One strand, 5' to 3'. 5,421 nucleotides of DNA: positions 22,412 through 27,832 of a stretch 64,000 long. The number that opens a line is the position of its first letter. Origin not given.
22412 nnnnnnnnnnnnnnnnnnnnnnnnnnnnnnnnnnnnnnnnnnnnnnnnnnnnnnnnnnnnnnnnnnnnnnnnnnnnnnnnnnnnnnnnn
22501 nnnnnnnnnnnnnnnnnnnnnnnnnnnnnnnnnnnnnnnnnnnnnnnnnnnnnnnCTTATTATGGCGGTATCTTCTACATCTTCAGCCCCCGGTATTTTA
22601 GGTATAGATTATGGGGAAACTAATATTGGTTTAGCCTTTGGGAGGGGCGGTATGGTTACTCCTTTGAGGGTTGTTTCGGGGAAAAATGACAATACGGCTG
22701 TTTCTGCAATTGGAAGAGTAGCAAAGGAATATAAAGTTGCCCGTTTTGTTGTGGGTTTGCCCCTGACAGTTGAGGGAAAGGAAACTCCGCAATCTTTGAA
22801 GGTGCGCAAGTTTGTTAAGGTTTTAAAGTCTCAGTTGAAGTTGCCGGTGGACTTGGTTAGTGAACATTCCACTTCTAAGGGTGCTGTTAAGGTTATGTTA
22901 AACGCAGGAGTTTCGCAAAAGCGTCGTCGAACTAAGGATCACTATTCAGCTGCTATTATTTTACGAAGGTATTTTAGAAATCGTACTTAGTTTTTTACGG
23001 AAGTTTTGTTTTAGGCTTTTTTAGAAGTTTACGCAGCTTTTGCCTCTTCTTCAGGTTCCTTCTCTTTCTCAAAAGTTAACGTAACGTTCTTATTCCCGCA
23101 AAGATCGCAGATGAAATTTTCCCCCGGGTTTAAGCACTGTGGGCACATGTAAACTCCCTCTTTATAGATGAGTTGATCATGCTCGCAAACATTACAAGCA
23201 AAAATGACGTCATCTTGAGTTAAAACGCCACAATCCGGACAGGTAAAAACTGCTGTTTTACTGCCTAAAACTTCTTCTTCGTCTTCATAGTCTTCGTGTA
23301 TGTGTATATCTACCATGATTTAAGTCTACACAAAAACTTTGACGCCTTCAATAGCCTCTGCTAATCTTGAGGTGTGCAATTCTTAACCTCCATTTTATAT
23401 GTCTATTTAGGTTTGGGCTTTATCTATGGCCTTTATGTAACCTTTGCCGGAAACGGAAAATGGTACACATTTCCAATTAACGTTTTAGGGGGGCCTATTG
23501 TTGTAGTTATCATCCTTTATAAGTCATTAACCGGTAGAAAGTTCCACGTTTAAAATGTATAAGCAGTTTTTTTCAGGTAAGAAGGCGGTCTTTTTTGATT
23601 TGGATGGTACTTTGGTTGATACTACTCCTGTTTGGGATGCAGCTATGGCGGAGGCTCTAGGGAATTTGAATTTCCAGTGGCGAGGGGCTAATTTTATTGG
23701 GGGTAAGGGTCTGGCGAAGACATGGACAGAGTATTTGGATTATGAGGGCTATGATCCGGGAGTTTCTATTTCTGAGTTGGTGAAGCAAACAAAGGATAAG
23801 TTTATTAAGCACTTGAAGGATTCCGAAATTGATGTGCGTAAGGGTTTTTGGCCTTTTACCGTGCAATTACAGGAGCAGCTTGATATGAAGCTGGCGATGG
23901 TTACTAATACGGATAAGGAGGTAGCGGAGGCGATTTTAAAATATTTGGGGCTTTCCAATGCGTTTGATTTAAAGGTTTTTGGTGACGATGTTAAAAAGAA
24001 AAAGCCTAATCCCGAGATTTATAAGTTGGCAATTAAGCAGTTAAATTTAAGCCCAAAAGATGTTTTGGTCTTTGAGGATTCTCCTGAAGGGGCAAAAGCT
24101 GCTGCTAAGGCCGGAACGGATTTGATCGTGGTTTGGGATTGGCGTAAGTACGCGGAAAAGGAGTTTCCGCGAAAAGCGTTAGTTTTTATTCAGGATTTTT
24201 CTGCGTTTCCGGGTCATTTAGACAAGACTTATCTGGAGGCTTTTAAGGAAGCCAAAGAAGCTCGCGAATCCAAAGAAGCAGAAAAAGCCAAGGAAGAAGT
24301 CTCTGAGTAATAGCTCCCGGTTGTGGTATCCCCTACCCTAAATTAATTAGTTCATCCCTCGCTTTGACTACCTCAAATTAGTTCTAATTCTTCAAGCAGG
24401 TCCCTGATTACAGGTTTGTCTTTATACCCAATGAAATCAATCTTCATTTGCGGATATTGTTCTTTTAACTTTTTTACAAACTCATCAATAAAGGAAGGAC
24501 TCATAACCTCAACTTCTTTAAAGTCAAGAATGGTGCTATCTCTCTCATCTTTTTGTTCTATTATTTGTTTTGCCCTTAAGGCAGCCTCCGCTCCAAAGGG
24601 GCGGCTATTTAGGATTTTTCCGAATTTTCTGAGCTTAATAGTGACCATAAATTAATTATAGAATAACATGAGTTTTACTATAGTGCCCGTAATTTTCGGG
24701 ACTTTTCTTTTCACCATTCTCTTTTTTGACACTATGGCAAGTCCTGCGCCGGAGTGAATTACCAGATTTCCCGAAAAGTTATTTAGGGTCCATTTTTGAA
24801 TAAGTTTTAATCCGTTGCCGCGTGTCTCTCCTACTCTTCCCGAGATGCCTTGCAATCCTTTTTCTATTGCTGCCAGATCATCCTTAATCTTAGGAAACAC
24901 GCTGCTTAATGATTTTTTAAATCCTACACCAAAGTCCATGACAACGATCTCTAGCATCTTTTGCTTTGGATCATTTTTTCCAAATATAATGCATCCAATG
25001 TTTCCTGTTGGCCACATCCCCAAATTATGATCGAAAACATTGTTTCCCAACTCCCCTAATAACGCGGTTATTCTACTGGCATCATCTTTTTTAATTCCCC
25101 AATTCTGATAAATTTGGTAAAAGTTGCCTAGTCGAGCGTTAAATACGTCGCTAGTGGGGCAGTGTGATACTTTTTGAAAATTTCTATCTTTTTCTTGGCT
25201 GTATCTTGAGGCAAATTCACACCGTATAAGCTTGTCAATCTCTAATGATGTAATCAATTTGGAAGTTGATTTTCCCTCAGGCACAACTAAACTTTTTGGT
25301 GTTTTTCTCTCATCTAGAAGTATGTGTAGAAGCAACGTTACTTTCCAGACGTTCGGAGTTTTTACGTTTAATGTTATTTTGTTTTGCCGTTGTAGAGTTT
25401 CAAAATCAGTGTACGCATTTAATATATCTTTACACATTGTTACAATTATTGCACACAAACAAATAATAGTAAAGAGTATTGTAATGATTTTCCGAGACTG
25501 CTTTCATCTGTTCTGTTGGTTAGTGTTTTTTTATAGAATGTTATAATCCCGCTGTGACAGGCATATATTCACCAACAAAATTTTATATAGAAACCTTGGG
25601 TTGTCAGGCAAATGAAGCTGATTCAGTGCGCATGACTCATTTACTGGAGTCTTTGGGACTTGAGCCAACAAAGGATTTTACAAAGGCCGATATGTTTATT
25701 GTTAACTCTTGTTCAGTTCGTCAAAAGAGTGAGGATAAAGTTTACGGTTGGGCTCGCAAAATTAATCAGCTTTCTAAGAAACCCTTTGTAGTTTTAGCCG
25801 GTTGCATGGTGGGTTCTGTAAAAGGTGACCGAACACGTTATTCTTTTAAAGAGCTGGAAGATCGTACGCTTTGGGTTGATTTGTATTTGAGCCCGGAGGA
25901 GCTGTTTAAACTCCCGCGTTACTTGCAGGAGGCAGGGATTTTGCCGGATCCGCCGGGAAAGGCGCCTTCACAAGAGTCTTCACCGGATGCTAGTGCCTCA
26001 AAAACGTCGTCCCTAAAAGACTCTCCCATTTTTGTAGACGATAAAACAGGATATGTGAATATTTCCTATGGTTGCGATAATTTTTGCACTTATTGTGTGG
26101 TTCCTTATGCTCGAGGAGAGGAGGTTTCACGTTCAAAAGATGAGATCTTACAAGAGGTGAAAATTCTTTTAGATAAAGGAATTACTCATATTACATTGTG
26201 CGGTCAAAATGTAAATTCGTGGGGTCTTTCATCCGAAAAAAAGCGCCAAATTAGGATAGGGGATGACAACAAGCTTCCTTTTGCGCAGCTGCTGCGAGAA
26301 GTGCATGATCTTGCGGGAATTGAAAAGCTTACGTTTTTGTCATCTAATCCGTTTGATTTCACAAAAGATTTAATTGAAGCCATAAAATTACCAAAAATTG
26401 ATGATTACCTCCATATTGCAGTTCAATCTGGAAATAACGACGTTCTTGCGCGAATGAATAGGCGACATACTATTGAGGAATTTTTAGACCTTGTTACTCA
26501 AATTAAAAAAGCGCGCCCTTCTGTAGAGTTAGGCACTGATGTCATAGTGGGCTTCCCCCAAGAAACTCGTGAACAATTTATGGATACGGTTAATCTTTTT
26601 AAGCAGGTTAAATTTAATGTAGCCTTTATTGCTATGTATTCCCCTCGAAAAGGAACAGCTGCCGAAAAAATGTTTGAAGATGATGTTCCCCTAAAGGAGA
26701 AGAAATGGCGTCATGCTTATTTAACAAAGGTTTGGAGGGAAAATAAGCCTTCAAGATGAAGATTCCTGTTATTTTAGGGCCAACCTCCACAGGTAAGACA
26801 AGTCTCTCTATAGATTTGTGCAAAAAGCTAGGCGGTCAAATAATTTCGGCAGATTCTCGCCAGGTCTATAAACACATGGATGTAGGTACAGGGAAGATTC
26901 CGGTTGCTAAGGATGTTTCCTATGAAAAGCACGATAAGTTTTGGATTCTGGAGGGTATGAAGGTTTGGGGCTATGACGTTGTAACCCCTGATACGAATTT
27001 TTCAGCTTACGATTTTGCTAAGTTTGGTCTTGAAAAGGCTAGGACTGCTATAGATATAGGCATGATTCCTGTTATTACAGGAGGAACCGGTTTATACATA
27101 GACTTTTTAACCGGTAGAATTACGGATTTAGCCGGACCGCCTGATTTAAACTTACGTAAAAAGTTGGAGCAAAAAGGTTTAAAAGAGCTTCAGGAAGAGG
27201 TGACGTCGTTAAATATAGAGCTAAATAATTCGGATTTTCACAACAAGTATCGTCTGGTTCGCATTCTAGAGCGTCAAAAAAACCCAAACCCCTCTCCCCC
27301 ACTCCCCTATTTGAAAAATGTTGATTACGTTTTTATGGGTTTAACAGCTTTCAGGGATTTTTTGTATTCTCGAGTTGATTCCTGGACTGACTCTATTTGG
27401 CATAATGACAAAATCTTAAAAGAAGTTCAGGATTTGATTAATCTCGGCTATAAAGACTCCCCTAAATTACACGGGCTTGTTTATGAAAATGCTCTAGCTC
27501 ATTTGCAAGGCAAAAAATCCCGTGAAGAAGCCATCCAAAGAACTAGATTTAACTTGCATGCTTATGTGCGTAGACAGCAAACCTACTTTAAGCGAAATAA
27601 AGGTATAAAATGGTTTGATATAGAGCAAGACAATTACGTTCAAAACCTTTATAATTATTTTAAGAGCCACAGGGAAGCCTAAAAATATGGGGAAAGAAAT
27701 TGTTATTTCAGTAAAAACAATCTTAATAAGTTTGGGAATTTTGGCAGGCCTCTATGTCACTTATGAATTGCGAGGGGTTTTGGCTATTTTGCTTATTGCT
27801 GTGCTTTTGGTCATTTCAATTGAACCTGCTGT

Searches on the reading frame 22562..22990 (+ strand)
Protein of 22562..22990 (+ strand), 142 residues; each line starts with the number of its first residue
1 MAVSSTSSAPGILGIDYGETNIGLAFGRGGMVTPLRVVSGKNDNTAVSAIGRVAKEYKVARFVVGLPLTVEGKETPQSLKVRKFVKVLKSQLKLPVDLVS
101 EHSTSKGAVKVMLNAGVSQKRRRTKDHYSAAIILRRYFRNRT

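Call 60: search_protein_families(library=pfam, proteins=[window:22562-22990:+], max_evalue=0.00001)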
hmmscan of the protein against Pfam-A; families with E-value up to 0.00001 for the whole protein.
window:22562-22990:+ (142 aa): 1 family
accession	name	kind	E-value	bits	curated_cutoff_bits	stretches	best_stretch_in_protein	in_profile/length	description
PF03652.20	RuvX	-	4.5e-31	108.4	29.2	1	12-139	3-133/134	Holliday junction resolvase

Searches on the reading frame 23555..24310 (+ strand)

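Call 60: search_protein_families(library=pfam, proteins=[window:23555-24310:+], max_evalue=0.00001)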
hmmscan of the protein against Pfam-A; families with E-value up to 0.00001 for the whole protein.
window:23555-24310:+ (251 aa): 3 families
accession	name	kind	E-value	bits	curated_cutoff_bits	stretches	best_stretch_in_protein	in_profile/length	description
PF00702.32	Hydrolase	-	6.9e-30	105.3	26.4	1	10-187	2-191/191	haloacid dehalogenase-like hydrolase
PF13419.12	HAD_2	-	2.1e-28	100.1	23.8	1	12-193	1-178/178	Haloacid dehalogenase-like hydrolase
PF12710.13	HAD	-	1.9e-06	28.9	27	1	12-176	1-181/189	haloacid dehalogenase-like hydrolase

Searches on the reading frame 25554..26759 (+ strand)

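Call 60: search_protein_families(library=pfam, proteins=[window:25554-26759:+], max_evalue=0.00001)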
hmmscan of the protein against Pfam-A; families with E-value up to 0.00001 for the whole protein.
window:25554-26759:+ (401 aa): 2 families
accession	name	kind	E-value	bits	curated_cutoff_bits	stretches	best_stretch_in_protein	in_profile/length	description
PF04055.27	Radical_SAM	-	8e-28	98.1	29.5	1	168-348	1-165/166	Radical SAM superfamily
PF00919.26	UPF0004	-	4.3e-21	75.2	27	1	9-88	1-81/98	Uncharacterized protein family UPF0004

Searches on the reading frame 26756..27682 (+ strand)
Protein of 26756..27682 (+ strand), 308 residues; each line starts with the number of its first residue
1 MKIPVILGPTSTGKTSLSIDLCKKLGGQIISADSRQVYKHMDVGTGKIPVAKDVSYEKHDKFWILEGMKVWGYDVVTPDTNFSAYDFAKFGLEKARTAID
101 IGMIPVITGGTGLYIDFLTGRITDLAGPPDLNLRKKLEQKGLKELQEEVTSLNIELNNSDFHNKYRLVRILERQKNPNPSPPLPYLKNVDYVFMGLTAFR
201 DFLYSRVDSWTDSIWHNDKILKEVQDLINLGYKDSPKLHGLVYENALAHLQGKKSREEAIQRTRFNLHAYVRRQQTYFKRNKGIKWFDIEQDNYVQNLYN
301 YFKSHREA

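Call 60: search_protein_families(library=pfam, proteins=[window:26756-27682:+], max_evalue=0.00001)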
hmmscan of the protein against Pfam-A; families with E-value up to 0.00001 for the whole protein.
window:26756-27682:+ (308 aa): 2 families
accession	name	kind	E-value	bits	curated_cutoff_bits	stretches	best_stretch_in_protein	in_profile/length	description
PF01715.23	IPPT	-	2.6e-34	119.4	23.6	1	36-280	1-242/243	IPP transferase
PF01745.22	IPT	-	2.5e-08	34.1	20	1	1-52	1-51/233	Isopentenyl transferase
